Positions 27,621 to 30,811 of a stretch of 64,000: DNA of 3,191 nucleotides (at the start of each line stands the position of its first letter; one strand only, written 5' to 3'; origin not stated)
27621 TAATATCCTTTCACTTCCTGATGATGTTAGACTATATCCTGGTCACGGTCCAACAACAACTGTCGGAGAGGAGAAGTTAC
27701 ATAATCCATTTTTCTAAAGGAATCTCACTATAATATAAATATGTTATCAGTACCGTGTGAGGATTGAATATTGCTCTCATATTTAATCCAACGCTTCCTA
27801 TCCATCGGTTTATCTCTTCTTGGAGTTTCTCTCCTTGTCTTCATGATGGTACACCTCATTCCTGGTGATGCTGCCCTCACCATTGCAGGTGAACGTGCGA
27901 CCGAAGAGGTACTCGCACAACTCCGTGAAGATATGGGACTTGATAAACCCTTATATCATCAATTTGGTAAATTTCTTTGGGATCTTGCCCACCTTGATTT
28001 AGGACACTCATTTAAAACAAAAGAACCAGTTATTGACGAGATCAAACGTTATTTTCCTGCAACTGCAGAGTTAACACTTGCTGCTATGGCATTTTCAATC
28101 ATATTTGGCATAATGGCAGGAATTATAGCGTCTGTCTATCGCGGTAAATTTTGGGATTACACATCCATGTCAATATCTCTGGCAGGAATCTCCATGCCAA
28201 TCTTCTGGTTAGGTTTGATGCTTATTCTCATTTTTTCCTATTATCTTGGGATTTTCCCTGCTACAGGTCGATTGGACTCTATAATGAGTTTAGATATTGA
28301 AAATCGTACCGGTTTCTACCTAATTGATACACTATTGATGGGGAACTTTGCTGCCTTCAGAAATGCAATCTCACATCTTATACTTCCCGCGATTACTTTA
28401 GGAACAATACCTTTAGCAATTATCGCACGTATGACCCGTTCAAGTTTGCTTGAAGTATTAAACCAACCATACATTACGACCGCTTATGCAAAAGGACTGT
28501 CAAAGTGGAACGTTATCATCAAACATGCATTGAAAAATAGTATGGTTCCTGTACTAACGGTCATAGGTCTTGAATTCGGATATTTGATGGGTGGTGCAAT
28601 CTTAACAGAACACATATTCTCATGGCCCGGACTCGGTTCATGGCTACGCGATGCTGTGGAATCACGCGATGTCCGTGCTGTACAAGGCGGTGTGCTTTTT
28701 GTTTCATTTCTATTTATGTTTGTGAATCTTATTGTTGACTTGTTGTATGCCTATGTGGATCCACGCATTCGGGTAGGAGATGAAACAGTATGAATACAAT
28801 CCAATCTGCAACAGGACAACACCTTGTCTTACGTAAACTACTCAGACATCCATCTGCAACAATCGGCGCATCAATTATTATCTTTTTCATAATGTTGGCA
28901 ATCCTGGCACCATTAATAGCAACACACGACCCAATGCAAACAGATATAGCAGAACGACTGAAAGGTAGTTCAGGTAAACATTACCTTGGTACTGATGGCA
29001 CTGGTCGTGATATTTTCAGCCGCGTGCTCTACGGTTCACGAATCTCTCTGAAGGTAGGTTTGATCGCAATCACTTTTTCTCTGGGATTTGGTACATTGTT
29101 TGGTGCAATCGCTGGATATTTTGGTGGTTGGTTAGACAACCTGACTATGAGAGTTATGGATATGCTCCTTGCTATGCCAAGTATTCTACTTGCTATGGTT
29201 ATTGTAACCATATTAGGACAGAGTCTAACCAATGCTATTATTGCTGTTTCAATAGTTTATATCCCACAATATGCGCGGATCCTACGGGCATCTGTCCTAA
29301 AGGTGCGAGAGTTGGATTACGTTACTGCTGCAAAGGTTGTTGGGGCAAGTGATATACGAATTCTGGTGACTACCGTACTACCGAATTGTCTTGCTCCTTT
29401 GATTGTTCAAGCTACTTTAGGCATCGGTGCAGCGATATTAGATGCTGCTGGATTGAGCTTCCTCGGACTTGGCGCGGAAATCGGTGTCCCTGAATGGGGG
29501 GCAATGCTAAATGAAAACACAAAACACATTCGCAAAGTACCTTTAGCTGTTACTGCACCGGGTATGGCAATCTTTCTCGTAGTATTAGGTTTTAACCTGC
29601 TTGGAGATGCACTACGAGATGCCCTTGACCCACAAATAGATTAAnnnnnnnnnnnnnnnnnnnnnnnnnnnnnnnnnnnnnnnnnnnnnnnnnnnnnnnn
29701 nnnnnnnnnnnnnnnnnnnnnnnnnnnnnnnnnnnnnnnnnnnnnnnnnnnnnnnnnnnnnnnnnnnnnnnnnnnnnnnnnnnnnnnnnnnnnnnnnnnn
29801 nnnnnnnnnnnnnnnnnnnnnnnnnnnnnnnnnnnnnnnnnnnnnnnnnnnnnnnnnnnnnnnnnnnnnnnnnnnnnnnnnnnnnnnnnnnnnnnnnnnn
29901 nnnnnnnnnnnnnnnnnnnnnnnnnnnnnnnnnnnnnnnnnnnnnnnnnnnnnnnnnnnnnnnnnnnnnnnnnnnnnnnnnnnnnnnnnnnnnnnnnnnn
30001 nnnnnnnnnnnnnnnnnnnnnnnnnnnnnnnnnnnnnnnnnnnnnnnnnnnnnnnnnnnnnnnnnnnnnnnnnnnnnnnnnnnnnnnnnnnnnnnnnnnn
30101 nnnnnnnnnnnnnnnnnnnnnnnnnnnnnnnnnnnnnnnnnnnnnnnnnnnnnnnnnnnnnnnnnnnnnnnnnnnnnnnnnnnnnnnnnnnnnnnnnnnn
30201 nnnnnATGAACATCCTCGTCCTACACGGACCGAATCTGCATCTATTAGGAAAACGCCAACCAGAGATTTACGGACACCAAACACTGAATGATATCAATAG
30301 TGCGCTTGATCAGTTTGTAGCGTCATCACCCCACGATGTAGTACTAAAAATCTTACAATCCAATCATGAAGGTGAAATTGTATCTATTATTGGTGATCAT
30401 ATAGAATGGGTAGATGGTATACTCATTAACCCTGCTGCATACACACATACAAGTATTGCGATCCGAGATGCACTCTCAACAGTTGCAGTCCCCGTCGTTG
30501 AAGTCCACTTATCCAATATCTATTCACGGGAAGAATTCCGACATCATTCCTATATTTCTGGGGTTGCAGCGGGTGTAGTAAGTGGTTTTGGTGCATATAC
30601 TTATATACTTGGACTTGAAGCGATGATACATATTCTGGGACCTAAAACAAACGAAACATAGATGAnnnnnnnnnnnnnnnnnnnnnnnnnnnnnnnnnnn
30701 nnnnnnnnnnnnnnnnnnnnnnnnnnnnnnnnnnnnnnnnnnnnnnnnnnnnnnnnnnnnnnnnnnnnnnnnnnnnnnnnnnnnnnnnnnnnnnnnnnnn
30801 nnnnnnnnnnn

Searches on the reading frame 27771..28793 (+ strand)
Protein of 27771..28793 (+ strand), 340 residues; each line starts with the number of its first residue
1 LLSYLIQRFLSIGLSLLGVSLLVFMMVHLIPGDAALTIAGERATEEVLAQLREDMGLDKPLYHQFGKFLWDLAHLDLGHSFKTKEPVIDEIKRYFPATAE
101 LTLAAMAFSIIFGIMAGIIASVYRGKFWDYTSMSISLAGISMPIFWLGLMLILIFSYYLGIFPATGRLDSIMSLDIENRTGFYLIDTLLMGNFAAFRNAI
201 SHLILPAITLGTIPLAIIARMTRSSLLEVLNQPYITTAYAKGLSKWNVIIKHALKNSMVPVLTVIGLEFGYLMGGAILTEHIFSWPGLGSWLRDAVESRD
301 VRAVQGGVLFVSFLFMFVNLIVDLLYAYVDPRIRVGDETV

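Call 10: search_protein_families(library=pfam, proteins=[window:27771-28793:+])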
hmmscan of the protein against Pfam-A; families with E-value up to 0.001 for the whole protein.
window:27771-28793:+ (340 aa): 2 families
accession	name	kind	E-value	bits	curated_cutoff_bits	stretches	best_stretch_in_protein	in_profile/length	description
PF00528.27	BPD_transp_1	-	4.4e-43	147.6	26.4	1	113-334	1-183/184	Binding-protein-dependent transport system inner membrane component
PF19300.4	BPD_transp_1_N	-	2.5e-16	60.3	23.8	1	1-102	1-114/114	Binding-prot-dependent transport system membrane comp, N-term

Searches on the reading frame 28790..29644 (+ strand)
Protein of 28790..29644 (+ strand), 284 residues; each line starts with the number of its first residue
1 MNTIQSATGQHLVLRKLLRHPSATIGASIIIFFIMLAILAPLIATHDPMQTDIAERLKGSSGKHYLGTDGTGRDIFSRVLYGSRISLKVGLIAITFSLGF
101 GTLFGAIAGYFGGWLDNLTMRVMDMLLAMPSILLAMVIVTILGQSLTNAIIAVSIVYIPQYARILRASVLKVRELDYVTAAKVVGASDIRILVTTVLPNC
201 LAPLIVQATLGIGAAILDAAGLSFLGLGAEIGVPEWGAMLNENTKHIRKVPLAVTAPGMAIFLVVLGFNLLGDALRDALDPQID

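Call 10: search_protein_families(library=pfam, proteins=[window:28790-29644:+])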
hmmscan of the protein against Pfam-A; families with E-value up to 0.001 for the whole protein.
window:28790-29644:+ (284 aa): 2 families
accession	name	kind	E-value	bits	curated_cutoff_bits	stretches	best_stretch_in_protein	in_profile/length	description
PF00528.27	BPD_transp_1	-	1.7e-37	129.4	26.4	1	101-283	1-182/184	Binding-protein-dependent transport system inner membrane component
PF12911.12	OppC_N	-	8.2e-11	42.1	23.9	1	12-56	5-49/53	N-terminal TM domain of oligopeptide transport permease C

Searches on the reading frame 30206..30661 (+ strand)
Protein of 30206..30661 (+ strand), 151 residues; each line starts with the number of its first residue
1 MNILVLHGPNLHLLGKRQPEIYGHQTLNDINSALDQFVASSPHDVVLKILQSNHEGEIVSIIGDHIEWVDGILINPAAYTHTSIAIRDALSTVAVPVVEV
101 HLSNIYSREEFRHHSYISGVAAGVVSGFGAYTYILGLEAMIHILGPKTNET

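Call 10: search_protein_families(library=pfam, proteins=[window:30206-30661:+])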
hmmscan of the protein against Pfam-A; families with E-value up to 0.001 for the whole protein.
window:30206-30661:+ (151 aa): 1 family
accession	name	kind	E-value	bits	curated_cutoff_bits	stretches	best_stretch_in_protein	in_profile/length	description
PF01220.24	DHquinase_II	-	1.2e-55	187.4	23.3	1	2-140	1-137/138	Dehydroquinase class II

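Call 56: find_encoding_contigs(protein=window:30206-30661:+, flank=3000, max_places=10)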
Protein window:30206-30661:+ (151 aa): 16 contigs read that carry it; 4 places shown.
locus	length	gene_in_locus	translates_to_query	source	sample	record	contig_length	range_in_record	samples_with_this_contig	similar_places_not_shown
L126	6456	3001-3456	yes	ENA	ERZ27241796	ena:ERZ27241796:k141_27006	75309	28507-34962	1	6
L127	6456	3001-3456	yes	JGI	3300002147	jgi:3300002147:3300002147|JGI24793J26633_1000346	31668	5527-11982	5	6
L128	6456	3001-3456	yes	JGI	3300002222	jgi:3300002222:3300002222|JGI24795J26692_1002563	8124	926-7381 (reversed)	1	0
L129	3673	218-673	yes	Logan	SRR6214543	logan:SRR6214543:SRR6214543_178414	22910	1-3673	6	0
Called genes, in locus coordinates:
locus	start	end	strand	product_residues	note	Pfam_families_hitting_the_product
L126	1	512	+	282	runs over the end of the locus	PF00753:Lactamase_B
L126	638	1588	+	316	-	PF19300:BPD_transp_1_N, PF00528:BPD_transp_1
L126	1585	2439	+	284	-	PF12911:OppC_N, PF00528:BPD_transp_1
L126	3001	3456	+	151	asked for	PF01220:DHquinase_II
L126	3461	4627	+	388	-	PF01041:DegT_DnrJ_EryC1, PF00155:Aminotran_1_2, PF00266:Aminotran_5 (weak), PF01053:Cys_Met_Meta_PP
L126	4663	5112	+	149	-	PF05656:DUF805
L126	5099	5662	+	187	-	PF03692:CxxCxxCC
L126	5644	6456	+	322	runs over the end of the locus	PF09924:LPG_synthase_C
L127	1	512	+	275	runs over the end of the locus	PF00753:Lactamase_B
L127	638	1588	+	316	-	PF19300:BPD_transp_1_N, PF00528:BPD_transp_1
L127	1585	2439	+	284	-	PF12911:OppC_N, PF00528:BPD_transp_1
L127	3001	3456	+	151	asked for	PF01220:DHquinase_II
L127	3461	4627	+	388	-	PF01041:DegT_DnrJ_EryC1, PF00155:Aminotran_1_2, PF00266:Aminotran_5 (weak), PF01053:Cys_Met_Meta_PP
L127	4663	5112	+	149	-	PF05656:DUF805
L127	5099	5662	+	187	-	PF03692:CxxCxxCC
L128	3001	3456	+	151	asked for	PF01220:DHquinase_II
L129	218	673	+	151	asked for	PF01220:DHquinase_II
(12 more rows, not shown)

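Call 57: find_homologous_proteins(query=window:30206-30661:+, max_evalue=1e-40)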
Query window:30206-30661:+ (151 aa): 4556 proteins with E <= 1e-40 among 8000 candidates; the best 120 are listed.
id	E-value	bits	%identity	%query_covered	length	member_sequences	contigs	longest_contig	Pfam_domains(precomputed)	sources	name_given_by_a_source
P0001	5.7e-93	326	100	100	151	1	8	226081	PF01220.25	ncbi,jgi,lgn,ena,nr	ncbi:MAG: type II 3-dehydroquinate dehydratase [Candidatus Poribacteria bacterium]|nr:type II 3-dehy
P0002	1.3e-92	325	99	100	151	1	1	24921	PF01220.25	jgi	-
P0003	5.1e-88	310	93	100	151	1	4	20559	PF01220.25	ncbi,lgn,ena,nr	ncbi:type II 3-dehydroquinate dehydratase [Candidatus Poribacteria bacterium]|nr:type II 3-dehydroqu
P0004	8.1e-88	310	95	100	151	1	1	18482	PF01220.25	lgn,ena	-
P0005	3.6e-85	301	89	100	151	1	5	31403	PF01220.25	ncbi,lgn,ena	-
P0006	2.2e-84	298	88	100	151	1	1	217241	PF01220.25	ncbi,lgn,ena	-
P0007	2.3e-84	298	88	100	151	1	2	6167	PF01220.25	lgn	-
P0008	1.2e-83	296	87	100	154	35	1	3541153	PF01220.25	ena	-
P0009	1.5e-83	296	87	100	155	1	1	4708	PF01220.25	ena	-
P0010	1.7e-83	296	88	99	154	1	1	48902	PF01220.25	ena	-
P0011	1.7e-83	296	87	99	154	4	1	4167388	PF01220.25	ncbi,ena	-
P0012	2.4e-83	295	85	100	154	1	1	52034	PF01220.25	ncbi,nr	ncbi:type II 3-dehydroquinate dehydratase [Candidatus Poribacteria bacterium]|nr:MAG: type II 3-dehy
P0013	6.3e-83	294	87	99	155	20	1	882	PF01220.25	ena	-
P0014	1.0e-82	293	87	100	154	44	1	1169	PF01220.25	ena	-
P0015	1.0e-82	293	87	99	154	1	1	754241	PF01220.25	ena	-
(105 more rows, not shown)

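Call 58: find_encoding_contigs(protein=P0004, flank=2500, max_places=1)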
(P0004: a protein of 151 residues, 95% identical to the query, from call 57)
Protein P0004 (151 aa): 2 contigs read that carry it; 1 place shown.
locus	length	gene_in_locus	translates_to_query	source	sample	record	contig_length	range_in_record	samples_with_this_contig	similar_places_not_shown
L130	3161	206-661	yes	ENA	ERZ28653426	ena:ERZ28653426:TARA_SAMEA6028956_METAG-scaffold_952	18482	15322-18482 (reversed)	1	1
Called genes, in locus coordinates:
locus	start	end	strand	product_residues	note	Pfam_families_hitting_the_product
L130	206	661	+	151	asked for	PF01220:DHquinase_II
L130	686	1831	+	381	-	PF01041:DegT_DnrJ_EryC1, PF00155:Aminotran_1_2, PF00266:Aminotran_5 (weak), PF01053:Cys_Met_Meta_PP, PF05889:SepSecS (weak)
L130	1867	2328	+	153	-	PF05656:DUF805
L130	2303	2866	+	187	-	PF03692:CxxCxxCC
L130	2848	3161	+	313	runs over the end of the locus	PF09924:LPG_synthase_C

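Call 59: find_encoding_contigs(protein=P0003, flank=2500, max_places=1)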
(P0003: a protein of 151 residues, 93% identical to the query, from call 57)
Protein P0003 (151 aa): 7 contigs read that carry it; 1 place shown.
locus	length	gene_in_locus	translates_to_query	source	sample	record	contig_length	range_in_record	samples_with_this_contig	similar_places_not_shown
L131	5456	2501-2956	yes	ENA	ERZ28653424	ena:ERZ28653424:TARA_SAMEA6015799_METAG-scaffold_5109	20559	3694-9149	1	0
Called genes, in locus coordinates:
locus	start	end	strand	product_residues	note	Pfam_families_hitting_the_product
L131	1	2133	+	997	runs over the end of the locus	PF13091:PLDc_2, PF00176:SNF2-rel_dom (faint), PF00271:Helicase_C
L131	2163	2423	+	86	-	-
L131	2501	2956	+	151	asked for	PF01220:DHquinase_II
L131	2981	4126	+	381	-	PF01041:DegT_DnrJ_EryC1, PF00155:Aminotran_1_2, PF00266:Aminotran_5 (weak), PF01053:Cys_Met_Meta_PP (weak)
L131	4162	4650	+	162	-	PF05656:DUF805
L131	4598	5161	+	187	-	PF03692:CxxCxxCC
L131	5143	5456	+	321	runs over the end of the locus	PF09924:LPG_synthase_C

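Call 60: find_encoding_contigs(protein=P0005, flank=2500, max_places=1)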
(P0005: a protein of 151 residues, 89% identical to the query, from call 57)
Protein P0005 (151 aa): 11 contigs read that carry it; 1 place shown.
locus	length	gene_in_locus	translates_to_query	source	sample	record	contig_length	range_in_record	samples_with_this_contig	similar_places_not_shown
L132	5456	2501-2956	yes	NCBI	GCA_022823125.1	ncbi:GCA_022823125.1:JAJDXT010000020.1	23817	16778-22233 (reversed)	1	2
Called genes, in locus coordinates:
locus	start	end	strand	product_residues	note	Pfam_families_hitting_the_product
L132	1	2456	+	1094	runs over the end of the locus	PF09565:RE_NgoFVII (faint), PF13091:PLDc_2, PF00176:SNF2-rel_dom (faint), PF00271:Helicase_C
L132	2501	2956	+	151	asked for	PF01220:DHquinase_II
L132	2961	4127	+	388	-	PF01041:DegT_DnrJ_EryC1, PF00155:Aminotran_1_2, PF00266:Aminotran_5 (faint), PF01053:Cys_Met_Meta_PP, PF05889:SepSecS (faint)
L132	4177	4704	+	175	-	PF03692:CxxCxxCC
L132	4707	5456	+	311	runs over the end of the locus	PF09924:LPG_synthase_C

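Call 61: find_encoding_contigs(protein=P0006, flank=2500, max_places=1)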
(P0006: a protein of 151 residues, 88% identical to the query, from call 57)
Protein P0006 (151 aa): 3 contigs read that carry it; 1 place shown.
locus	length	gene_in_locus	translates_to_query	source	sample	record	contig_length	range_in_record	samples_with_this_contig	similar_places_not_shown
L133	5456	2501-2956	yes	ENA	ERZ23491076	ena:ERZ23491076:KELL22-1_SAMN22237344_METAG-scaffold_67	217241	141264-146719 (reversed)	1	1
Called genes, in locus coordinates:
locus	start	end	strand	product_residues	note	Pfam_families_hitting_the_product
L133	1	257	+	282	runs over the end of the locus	PF00753:Lactamase_B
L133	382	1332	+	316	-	PF19300:BPD_transp_1_N, PF00528:BPD_transp_1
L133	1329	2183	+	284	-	PF12911:OppC_N, PF00528:BPD_transp_1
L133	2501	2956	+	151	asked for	PF01220:DHquinase_II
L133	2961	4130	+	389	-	PF01041:DegT_DnrJ_EryC1, PF00155:Aminotran_1_2, PF00266:Aminotran_5 (weak), PF01053:Cys_Met_Meta_PP (weak)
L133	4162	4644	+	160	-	PF05656:DUF805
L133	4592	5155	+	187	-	PF03692:CxxCxxCC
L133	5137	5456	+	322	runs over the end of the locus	PF09924:LPG_synthase_C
